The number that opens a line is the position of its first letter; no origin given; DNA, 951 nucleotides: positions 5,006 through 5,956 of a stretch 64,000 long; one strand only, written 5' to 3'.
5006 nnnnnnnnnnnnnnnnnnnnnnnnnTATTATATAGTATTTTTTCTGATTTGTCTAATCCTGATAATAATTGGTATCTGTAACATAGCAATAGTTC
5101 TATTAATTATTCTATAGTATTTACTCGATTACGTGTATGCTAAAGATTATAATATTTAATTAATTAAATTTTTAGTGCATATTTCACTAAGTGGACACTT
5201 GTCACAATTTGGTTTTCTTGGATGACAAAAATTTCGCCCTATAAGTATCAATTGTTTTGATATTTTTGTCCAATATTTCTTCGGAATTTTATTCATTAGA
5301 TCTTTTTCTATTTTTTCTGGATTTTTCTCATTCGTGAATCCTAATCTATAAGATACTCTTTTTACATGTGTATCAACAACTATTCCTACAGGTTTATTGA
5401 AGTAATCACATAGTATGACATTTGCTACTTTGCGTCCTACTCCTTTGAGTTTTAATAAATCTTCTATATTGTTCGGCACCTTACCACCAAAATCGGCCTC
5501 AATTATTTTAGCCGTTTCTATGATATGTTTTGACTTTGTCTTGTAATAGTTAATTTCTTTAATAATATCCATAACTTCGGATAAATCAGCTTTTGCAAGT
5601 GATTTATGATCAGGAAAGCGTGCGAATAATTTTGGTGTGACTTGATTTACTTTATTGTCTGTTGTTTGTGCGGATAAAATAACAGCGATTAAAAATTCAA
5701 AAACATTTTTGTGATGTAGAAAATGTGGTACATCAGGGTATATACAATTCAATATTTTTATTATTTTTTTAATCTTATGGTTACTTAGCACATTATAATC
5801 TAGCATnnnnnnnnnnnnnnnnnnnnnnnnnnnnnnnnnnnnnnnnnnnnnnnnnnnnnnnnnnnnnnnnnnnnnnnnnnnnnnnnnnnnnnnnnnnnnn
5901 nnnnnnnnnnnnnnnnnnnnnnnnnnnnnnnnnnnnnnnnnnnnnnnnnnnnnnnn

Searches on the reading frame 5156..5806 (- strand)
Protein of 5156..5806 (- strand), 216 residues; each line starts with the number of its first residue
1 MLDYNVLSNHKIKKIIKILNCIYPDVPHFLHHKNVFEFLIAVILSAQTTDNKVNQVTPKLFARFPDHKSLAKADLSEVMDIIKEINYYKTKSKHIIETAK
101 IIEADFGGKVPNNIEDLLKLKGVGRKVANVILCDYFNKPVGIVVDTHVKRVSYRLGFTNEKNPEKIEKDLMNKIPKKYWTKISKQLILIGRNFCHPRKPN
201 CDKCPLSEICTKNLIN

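Call 70: find_encoding_contigs(protein=window:5156-5806:-, flank=3500, max_places=10)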
Protein window:5156-5806:- (216 aa): no gene with exactly this product is on record in the collection.

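Call 75: search_protein_families(library=pfam, proteins=[window:5156-5806:-], max_evalue=0.00001)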
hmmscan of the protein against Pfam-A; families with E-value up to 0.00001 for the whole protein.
window:5156-5806:- (216 aa): 2 families
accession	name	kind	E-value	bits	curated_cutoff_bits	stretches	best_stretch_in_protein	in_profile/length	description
PF00730.31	HhH-GPD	-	5e-28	98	26.2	1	40-176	1-108/108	HhH-GPD superfamily base excision DNA repair protein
PF00633.29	HHH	-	8.1e-09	35.3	24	1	106-133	2-29/30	Helix-hairpin-helix motif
